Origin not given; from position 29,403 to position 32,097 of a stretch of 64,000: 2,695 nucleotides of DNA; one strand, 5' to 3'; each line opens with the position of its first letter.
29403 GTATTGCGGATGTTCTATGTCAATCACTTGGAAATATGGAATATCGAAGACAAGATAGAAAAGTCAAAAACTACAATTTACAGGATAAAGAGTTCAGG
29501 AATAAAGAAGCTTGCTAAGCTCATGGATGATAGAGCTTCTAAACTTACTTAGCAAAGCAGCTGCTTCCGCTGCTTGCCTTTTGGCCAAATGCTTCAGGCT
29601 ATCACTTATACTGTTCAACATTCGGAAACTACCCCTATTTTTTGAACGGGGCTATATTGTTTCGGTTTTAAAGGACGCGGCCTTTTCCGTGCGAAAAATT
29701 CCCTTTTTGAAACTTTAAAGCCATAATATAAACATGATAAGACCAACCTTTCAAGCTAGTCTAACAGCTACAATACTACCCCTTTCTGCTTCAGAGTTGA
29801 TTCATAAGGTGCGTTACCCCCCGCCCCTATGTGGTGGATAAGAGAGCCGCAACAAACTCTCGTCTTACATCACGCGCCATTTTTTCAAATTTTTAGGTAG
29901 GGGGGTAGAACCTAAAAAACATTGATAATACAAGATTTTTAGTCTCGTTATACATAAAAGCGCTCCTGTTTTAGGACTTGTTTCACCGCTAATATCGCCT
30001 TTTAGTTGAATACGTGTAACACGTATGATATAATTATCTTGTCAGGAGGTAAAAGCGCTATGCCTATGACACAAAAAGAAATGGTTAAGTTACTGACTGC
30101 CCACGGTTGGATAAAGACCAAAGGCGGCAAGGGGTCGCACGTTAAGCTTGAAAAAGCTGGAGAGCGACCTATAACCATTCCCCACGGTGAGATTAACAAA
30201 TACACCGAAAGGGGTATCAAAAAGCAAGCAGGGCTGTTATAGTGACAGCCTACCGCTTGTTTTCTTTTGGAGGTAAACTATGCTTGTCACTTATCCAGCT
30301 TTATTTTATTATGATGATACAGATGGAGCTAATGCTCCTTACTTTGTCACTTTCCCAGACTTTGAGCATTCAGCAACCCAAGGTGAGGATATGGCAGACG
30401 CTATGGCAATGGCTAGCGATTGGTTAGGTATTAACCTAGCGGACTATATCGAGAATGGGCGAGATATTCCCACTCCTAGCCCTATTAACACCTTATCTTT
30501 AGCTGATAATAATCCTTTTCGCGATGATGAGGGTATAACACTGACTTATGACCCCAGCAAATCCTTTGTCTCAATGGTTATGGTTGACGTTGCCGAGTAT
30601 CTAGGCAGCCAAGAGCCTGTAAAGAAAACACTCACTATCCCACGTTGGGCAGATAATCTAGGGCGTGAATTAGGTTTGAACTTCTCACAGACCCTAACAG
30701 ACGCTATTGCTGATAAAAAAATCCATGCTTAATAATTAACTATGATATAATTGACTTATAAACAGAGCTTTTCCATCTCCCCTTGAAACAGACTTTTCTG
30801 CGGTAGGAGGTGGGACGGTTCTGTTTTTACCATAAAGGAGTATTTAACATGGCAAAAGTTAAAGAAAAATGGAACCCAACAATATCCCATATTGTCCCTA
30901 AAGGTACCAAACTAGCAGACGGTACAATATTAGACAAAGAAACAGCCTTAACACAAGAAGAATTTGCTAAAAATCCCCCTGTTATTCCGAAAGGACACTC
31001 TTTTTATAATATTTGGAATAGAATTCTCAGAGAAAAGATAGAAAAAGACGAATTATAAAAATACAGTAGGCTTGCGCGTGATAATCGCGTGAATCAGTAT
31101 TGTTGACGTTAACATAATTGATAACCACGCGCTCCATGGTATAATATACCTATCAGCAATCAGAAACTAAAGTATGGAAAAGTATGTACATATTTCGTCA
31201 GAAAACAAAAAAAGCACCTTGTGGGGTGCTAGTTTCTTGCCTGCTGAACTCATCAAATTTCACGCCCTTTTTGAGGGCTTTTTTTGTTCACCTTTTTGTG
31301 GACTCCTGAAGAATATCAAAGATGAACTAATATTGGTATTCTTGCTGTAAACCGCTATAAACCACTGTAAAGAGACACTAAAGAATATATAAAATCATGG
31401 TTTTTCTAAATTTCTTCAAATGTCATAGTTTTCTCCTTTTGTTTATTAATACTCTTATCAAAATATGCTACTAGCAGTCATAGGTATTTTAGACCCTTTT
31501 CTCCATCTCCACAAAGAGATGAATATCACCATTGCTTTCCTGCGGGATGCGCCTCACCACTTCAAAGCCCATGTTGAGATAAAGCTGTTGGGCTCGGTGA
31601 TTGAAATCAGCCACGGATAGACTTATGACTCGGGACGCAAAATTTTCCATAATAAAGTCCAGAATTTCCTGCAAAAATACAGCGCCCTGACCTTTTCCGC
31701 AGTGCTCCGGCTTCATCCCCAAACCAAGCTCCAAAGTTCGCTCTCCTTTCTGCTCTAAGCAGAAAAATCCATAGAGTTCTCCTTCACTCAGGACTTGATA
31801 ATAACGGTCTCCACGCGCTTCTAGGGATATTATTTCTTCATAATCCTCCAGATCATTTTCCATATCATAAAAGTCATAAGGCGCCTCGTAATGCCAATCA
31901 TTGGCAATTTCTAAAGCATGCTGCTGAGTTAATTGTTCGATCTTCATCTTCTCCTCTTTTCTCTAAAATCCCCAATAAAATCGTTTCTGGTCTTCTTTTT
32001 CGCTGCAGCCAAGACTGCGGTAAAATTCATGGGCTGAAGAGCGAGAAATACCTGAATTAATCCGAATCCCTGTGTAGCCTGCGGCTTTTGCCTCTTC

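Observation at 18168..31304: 13.1-kb integrase-bounded phage-satellite (PICI-like) island upstream of a DUF2829-SDR operon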

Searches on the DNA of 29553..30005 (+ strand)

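Call 90: search_dna_similar(query=window:29553-30005:+, collection=phages, mode=distant, max_rows=40, rows=spread)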
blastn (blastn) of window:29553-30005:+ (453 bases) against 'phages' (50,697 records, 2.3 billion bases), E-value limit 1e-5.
Records with a match: 104; places in all: 104; records where one place covers at least 80% of the query: 0.
Best place of each record, by identity: 95-99% 1; 80-90% 60; 60-80% 43.
By first word of the organism name: Streptococcus 104.
By host as written in the record: Streptococcus pyogenes Manfredo 2; Streptococcus dysgalactiae ATCC_27957 2; Streptococcus pyogenes MGAS10394 2; Streptococcus agalactiae 2; Streptococcus pyogenes MGAS315 2; Streptococcus dysgalactiae UT_4231_KK 2; Streptococcus dysgalactiae ERR085022 2; Streptococcus dysgalactiae UT-SS1069 2; and 87 more.
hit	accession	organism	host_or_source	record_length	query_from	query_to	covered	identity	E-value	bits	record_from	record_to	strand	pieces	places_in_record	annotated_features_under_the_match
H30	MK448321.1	Streptococcus satellite phage Javan114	Streptococcus cristatus CC5A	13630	1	169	37%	95.9%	5e-70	270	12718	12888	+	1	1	hypothetical protein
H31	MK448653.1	Streptococcus satellite phage Javan77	Streptococcus anginosus SA1_anginosus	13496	80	343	30%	83.6%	2e-11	134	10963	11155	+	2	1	none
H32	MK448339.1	Streptococcus satellite phage Javan154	Streptococcus dysgalactiae ERR109312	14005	65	190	28%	78.9%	4e-21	107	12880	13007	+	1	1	hypothetical protein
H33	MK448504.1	Streptococcus satellite phage Javan455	Streptococcus pyogenes ERR111864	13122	65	190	28%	78.9%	4e-21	107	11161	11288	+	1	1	hypothetical protein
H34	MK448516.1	Streptococcus satellite phage Javan490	Streptococcus pyogenes M1_GAS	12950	65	190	28%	78.9%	4e-21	107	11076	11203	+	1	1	hypothetical protein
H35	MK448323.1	Streptococcus satellite phage Javan120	Streptococcus dysgalactiae ATCC_27957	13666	65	190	28%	78.1%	2e-19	103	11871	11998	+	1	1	hypothetical protein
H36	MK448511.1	Streptococcus satellite phage Javan473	Streptococcus pyogenes ERR448936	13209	65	190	28%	78.1%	2e-19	103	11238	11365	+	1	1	hypothetical protein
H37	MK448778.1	Streptococcus phage Javan493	Streptococcus pyogenes Manfredo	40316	60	167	24%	82.7%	4e-21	107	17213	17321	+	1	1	none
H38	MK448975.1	Streptococcus phage Javan526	Streptococcus pyogenes MGAS9429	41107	60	167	24%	82.7%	4e-21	107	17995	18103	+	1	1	none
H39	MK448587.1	Streptococcus satellite phage Javan63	Streptococcus anginosus 83_SANG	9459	66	169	23%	83.2%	1e-20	106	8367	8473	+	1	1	none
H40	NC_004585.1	Streptococcus phage 315.2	Streptococcus pyogenes MGAS315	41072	62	167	23%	80.7%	5e-19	101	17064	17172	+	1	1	none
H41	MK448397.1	Streptococcus satellite phage Javan281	Streptococcus intermedius SK54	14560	66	169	23%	82.2%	2e-19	102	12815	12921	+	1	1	none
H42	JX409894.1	Streptococcus phage LYGO9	Streptococcus agalactiae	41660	65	167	23%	83.0%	1e-21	109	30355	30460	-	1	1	none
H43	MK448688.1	Streptococcus phage Javan161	Streptococcus dysgalactiae UT_4231_KK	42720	65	167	23%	82.9%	1e-20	106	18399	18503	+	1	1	none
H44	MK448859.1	Streptococcus phage Javan170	Streptococcus dysgalactiae UT-SS1069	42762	65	167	23%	82.9%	1e-20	106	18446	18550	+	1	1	none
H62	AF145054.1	Streptococcus phage 7201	-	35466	264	346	18%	78.3%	9e-10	70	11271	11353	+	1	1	cos site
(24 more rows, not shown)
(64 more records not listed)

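Call 92: get_annotated_region(hit=H62, flank=1500)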
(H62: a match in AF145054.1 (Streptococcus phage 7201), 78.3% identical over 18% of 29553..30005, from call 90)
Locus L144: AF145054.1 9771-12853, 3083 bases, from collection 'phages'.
description: Streptococcus phage 7201, complete genome.
organism: Streptococcus phage 7201 (NCBI taxid 2905727)
taxonomy: Viruses; Duplodnaviria; Heunggongvirae; Uroviricota; Caudoviricetes; Aliceevansviridae; Moineauvirus; Moineauvirus mv7201
host: -; source: -; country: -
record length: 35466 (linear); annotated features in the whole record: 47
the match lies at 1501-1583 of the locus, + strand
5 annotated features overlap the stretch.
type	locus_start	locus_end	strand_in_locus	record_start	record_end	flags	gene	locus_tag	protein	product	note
CDS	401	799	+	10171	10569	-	orf19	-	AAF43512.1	ORF19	-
CDS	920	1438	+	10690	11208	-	orf20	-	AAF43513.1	ORF20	-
misc_feature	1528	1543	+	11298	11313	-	-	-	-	-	cos site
CDS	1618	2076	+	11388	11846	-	orf21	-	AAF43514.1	ORF21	putative small subunit of the terminase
CDS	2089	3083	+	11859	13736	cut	orf22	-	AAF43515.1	ORF22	putative large subunit of the terminase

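Call 93: get_annotated_region(hit=H40, flank=2000)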
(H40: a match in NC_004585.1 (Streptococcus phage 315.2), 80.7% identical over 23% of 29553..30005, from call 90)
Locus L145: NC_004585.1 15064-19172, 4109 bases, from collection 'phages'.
description: Streptococcus prophage 315.2, complete genome.
organism: Streptococcus phage 315.2 (NCBI taxid 198539)
taxonomy: Viruses; Duplodnaviria; Heunggongvirae; Uroviricota; Caudoviricetes
host: Streptococcus pyogenes MGAS315; source: -; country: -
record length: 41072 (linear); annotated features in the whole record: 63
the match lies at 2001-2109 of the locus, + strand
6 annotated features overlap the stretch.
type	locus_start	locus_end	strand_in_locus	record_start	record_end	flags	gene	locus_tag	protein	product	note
CDS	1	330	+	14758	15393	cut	-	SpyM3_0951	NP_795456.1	hypothetical protein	best non-GAS blastp hit: emb|CAC97637.1| (AL596172) similar to phage related proteins [Listeria innocua], and ...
CDS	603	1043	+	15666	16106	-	-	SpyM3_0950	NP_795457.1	hypothetical protein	best non-GAS blastp hit: gb|AAF63071.1|AF158600_26 (AF158600) gp137 [Streptococcus thermophilus bacteriophage Sfi11]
CDS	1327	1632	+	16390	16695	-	-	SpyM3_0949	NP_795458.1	hypothetical protein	best blastp hit: gi|15805609|ref|NP_294305.1| hypothetical protein [Deinococcus radiodurans]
CDS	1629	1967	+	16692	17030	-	-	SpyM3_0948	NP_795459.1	hypothetical protein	best non-GAS blastp hit: dbj|BAA97843.1| (AB044554) phi PVL ORF 63 homologue [Staphylococcus aureus prophage phiPV83]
CDS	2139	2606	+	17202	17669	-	-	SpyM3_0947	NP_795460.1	hypothetical protein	best non-GAS blastp hit: emb|CAB63682.1| (AJ251790) hypothetical protein [Lactobacillus casei bacteriophage A2]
CDS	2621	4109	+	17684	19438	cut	-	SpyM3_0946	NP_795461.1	hypothetical protein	best non-GAS blastp hit: emb|CAB63682.1| (AJ251790) hypothetical protein [Lactobacillus casei bacteriophage A2]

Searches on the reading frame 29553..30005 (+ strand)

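Call 94: search_protein_families(library=pfam, max_evalue=0.001, proteins=[L145:1327-1632:+, L145:1629-1967:+, L145:2139-2606:+, L145:2621-4108:+, L144:920-1438:+, L144:1618-2076:+, L145:603-1043:+])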
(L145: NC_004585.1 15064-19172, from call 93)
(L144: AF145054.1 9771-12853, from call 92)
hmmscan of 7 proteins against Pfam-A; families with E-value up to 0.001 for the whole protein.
L145:1327-1632:+ (101 aa): 0 families

L145:1629-1967:+ (112 aa): 1 family
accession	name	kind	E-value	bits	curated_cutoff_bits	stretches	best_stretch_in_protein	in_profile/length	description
PF01844.29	HNH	-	1.2e-09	38.5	21.4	1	63-103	1-44/47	HNH endonuclease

L145:2139-2606:+ (155 aa): 1 family
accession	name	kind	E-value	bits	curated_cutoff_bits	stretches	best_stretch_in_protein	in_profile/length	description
PF05119.17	Terminase_4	-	3.5e-19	69.4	24.7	1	49-144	1-98/98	Phage terminase, small subunit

L145:2621-4108:+ (496 aa): 2 families
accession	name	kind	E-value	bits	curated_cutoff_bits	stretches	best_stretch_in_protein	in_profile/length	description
PF20441.4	TerL_nuclease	-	6.5e-39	134.3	24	1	274-493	1-213/286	Terminase large subunit, endonuclease domain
PF03354.21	TerL_ATPase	-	3.6e-35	121.7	23.7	1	88-260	2-170/178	Terminase large subunit, ATPase domain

L144:920-1438:+ (172 aa): 1 family
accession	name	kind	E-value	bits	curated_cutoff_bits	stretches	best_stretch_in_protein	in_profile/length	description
PF01844.29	HNH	-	4.7e-08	33.5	21.4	1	83-129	1-44/47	HNH endonuclease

L144:1618-2076:+ (152 aa): 1 family
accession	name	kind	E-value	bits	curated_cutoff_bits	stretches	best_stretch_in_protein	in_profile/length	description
PF05119.17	Terminase_4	-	1.6e-22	80.1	24.7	1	26-132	1-93/98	Phage terminase, small subunit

L145:603-1043:+ (146 aa): 0 families

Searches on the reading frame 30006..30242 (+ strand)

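Call 6: search_protein_families(library=pfam, max_evalue=0.01, proteins=[window:30006-30242:+])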
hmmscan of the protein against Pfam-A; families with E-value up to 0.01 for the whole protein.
window:30006-30242:+ (78 aa): 1 family
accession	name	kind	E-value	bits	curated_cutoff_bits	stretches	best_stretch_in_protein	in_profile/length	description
PF07927.17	HicA_toxin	-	2.7e-14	53.4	27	1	24-77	2-58/58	HicA toxin of bacterial toxin-antitoxin,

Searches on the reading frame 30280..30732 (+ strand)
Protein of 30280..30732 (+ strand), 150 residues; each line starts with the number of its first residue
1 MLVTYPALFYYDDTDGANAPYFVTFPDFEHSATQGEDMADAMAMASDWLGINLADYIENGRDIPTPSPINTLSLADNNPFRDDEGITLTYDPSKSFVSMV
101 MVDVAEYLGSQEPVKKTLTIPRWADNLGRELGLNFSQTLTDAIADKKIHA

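Call 7: search_protein_families(library=pfam, max_evalue=0.01, proteins=[window:30280-30732:+])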
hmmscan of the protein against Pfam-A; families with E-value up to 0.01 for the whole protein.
window:30280-30732:+ (150 aa): 1 family
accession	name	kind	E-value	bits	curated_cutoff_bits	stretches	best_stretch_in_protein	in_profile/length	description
PF15919.11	HicB_lk_antitox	-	8.9e-08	32.8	27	1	17-83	9-73/123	HicB_like antitoxin of bacterial toxin-antitoxin system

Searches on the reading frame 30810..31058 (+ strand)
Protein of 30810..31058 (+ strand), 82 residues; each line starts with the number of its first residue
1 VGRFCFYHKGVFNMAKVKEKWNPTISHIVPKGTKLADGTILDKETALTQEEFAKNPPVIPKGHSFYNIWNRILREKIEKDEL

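Call 7: search_protein_families(library=pfam, max_evalue=0.01, proteins=[window:30810-31058:+])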
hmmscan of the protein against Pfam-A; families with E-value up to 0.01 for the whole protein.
window:30810-31058:+ (82 aa): 0 families

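Call 25: search_protein_families(library=padloc, max_evalue=0.01, proteins=[window:30810-31058:+])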
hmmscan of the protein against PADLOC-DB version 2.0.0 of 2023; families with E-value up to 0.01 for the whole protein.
window:30810-31058:+ (82 aa): 0 families

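Call 26: search_protein_families(library=ncbifam, max_evalue=0.01, proteins=[window:30810-31058:+])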
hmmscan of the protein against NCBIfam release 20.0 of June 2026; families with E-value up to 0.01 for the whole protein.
window:30810-31058:+ (82 aa): 1 family
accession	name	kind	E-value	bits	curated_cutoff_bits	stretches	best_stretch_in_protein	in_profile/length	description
NF047423.1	BOW99_gp33_fam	equivalog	5.6e-17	61.2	27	1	18-72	1-39/39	BOW99_gp33 family protein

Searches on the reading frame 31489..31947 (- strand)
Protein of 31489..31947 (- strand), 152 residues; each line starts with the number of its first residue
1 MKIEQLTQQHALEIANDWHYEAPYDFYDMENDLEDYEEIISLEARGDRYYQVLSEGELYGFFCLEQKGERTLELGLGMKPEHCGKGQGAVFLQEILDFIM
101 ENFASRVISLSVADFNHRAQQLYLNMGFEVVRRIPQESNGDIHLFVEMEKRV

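Call 7: search_protein_families(library=pfam, max_evalue=0.01, proteins=[window:31489-31947:-])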
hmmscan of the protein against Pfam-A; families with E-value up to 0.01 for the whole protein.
window:31489-31947:- (152 aa): 5 families
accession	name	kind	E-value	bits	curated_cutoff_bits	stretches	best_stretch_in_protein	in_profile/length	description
PF00583.31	Acetyltransf_1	-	2.2e-10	41.2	20.7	1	20-128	9-116/116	Acetyltransferase (GNAT) family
PF13302.13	Acetyltransf_3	-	3.7e-06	28.1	25.4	1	8-129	9-138/138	Acetyltransferase (GNAT) domain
PF13508.13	Acetyltransf_7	-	5.3e-06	27.1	27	1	48-130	4-84/84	Acetyltransferase (GNAT) domain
PF13673.13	Acetyltransf_10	-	0.00044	20.7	23.6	1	20-151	7-127/128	Acetyltransferase (GNAT) domain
PF13420.13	Acetyltransf_4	-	0.0024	18.4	24.3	1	13-133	14-139/155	Acetyltransferase (GNAT) domain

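Call 35: find_encoding_contigs(protein=window:31489-31947:-, flank=2500, max_places=10)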
Protein window:31489-31947:- (152 aa): 23 contigs read that carry it; 10 places shown.
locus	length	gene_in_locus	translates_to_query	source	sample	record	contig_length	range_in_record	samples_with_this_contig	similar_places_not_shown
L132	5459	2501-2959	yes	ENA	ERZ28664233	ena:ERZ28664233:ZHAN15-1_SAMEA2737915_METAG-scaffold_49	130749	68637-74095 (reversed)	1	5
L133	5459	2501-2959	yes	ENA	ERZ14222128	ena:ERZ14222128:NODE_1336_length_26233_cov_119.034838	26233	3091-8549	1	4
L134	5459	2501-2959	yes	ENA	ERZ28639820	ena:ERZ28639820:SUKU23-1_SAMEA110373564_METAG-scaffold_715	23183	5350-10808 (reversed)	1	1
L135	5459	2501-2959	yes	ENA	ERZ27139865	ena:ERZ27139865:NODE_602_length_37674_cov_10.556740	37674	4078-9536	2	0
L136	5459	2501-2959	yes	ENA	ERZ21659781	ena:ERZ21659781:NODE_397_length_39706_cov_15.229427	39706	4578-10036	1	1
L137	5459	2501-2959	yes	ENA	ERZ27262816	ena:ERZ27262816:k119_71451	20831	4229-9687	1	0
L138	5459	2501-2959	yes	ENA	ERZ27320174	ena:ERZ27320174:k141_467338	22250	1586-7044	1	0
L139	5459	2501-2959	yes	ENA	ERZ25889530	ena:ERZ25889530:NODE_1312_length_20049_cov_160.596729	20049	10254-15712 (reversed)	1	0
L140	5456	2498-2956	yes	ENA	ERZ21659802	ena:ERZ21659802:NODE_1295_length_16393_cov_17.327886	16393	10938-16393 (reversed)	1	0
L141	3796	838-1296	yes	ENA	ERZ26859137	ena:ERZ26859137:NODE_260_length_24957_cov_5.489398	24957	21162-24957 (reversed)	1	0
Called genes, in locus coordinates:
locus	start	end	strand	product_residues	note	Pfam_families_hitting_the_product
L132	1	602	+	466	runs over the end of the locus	PF00324:AA_permease, PF13520:AA_permease_2, PF13906:AA_permease_C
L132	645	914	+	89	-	-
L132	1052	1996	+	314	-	PF03572:Peptidase_S41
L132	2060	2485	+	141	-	PF13420:Acetyltransf_4 (weak), PF13527:Acetyltransf_9 (weak), PF00583:Acetyltransf_1, PF13673:Acetyltransf_10, PF13508:Acetyltransf_7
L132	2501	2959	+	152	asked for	PF13302:Acetyltransf_3 (weak), PF00583:Acetyltransf_1, PF13508:Acetyltransf_7 (weak)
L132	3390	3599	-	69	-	-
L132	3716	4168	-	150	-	PF15919:HicB_lk_antitox (weak), PF15970:HicB-like_2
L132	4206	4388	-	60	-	PF07927:HicA_toxin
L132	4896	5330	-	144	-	PF07374:DUF1492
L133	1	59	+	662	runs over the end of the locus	PF02687:FtsX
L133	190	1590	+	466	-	PF00324:AA_permease, PF13520:AA_permease_2, PF13906:AA_permease_C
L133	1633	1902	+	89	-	-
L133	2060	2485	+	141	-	PF00583:Acetyltransf_1, PF13673:Acetyltransf_10, PF13508:Acetyltransf_7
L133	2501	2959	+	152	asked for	PF13302:Acetyltransf_3 (weak), PF00583:Acetyltransf_1, PF13508:Acetyltransf_7 (weak)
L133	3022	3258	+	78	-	PF11195:Tad2-like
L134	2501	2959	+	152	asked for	PF13302:Acetyltransf_3 (weak), PF00583:Acetyltransf_1, PF13508:Acetyltransf_7 (weak)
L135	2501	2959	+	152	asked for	PF13302:Acetyltransf_3 (weak), PF00583:Acetyltransf_1, PF13508:Acetyltransf_7 (weak)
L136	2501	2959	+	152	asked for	PF13302:Acetyltransf_3 (weak), PF00583:Acetyltransf_1, PF13508:Acetyltransf_7 (weak)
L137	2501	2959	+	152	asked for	PF13302:Acetyltransf_3 (weak), PF00583:Acetyltransf_1, PF13508:Acetyltransf_7 (weak)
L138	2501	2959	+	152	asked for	PF13302:Acetyltransf_3 (weak), PF00583:Acetyltransf_1, PF13508:Acetyltransf_7 (weak)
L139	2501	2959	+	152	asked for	PF13302:Acetyltransf_3 (weak), PF00583:Acetyltransf_1, PF13508:Acetyltransf_7 (weak)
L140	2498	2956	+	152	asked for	PF13302:Acetyltransf_3 (weak), PF00583:Acetyltransf_1, PF13508:Acetyltransf_7 (weak)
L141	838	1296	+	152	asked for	PF13302:Acetyltransf_3 (weak), PF00583:Acetyltransf_1, PF13508:Acetyltransf_7 (weak)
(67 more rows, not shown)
